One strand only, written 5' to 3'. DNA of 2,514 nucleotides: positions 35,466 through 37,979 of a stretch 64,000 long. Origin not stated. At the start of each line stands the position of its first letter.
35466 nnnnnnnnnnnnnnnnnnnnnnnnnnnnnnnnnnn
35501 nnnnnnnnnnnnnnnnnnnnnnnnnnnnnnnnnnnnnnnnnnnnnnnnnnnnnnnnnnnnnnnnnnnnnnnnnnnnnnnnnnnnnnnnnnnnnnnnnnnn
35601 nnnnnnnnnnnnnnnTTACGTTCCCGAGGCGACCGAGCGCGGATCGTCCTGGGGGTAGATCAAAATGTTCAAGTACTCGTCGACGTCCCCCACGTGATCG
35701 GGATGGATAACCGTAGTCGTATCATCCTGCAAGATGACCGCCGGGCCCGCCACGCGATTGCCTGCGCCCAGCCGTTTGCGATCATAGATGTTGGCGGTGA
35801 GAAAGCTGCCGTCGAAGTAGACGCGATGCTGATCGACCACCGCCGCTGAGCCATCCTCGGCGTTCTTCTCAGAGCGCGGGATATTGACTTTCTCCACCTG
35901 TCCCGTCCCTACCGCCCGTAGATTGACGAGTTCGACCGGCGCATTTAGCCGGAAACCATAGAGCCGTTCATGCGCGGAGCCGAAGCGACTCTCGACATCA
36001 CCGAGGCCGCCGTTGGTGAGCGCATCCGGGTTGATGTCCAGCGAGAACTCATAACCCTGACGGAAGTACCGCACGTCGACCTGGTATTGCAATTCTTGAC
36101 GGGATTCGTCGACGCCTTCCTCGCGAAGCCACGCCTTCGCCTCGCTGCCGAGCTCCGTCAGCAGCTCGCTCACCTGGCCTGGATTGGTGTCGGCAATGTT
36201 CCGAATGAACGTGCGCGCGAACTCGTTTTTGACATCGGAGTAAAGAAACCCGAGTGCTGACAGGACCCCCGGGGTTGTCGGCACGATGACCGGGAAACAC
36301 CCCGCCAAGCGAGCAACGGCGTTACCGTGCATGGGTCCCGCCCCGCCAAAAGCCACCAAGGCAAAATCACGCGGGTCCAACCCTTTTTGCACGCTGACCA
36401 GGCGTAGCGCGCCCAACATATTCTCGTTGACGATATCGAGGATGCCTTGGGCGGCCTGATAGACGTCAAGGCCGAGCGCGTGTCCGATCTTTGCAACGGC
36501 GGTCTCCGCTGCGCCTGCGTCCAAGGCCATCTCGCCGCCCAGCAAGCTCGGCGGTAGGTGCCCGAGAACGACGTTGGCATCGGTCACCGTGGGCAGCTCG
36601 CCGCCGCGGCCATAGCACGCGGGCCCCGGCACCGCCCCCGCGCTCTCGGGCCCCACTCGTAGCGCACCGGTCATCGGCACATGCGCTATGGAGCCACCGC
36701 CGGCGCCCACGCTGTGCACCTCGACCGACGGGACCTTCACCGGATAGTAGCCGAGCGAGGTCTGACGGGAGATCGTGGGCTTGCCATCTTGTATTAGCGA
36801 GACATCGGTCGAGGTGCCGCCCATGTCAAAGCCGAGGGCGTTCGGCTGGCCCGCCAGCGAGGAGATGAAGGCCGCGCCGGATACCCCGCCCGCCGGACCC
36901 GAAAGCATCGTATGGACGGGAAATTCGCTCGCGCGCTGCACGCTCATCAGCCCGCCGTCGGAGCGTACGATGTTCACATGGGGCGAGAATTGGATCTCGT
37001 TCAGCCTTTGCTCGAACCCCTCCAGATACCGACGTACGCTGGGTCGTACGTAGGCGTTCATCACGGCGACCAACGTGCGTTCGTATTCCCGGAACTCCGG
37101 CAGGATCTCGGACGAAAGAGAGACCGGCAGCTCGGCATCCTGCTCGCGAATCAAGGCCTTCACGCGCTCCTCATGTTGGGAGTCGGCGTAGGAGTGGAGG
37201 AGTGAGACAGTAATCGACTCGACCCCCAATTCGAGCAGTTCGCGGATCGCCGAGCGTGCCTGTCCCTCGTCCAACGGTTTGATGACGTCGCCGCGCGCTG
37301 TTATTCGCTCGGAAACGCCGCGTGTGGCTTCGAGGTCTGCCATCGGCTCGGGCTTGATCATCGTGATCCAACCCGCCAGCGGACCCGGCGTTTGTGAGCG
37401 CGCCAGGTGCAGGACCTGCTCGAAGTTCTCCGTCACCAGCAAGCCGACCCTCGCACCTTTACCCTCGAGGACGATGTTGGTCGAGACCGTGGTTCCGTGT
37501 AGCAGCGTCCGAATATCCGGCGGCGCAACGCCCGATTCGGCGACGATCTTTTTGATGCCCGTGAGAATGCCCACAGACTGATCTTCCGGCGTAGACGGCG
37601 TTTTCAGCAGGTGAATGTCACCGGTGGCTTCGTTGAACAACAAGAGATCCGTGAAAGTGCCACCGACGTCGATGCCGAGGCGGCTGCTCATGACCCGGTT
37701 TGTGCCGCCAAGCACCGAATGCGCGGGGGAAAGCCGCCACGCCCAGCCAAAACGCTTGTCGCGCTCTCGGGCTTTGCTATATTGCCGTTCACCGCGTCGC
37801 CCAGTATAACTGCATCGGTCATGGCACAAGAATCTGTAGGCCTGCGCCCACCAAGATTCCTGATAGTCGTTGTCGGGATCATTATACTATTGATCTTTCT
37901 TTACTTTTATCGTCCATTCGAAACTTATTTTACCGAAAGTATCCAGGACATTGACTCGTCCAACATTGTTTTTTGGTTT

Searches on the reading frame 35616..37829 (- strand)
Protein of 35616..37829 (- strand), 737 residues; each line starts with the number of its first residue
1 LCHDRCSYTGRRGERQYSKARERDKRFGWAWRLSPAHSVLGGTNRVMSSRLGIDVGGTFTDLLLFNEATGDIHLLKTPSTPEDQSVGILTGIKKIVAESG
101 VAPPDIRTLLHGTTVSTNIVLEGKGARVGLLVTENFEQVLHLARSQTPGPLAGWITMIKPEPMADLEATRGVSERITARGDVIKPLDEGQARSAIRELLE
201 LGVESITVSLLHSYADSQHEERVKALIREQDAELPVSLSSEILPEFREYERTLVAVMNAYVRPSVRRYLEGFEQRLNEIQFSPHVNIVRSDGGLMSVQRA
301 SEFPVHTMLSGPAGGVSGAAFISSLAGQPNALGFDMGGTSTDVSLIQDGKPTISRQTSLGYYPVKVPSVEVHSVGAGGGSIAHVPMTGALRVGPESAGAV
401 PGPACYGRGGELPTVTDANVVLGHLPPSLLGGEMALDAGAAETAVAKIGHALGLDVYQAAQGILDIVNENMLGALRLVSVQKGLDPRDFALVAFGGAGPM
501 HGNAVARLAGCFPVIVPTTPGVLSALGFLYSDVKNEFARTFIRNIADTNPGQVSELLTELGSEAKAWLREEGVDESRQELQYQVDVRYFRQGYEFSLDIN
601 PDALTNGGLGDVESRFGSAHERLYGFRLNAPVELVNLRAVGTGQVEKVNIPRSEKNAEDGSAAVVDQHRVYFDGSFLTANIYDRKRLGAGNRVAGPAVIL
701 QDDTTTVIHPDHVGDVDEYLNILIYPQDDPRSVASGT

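Call 4: search_protein_families(library=pfam, max_evalue=1, proteins=[window:35616-37829:-])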
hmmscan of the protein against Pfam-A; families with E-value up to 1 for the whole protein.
window:35616-37829:- (737 aa): 6 families
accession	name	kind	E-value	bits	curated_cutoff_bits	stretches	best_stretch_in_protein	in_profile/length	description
PF01968.24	Hydantoinase_A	-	5.8e-95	318.3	22.9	1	251-536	1-290/291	Hydantoinase/oxoprolinase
PF05378.19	Hydant_A_N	-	1.1e-49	169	25.2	1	50-229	1-174/176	Hydantoinase/oxoprolinase N-terminal region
PF19278.4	Hydant_A_C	-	3.6e-12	46.5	21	1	555-719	16-185/193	Hydantoinase/oxoprolinase C-terminal domain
PF01869.26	BcrAD_BadFG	-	0.0051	16.8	31.5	0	51-113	1-69/271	BadF/BadG/BcrA/BcrD ATPase family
PF13941.12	MutL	-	0.0082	15.4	27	1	299-356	212-271/450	MutL protein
PF23468.1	ARC6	-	0.043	13.7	24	1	238-275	135-172/188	Plastid division regulator alpha solenoid domain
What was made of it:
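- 35616..37829 (-): HyuA copy 1 (longest ORF; the real start is probably near residue 47). Pfam Hydant_A_N, Hydantoinase_A and Hydant_A_C (call 4).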

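Call 30: search_protein_families(library=ncbifam, max_evalue=0.001, proteins=[window:35616-37829:-])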
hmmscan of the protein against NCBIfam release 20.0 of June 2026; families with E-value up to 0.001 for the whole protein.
window:35616-37829:- (737 aa): 3 families
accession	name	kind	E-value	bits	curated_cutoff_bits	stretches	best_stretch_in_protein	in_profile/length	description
NF050156.1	CapLactmsAlpCapA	equivalog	2.6e-160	535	1000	1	50-717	2-678/689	caprolactamase subunit alpha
NF042975.2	AcphenoCarb_ApcC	equivalog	3.7e-94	316.3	1500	1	46-719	7-704/733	acetophenone carboxylase subunit gamma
NF042960.1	AcphenoCarb_ApcA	equivalog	1.1e-70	238.7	1250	1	52-722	5-653/658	acetophenone carboxylase subunit alpha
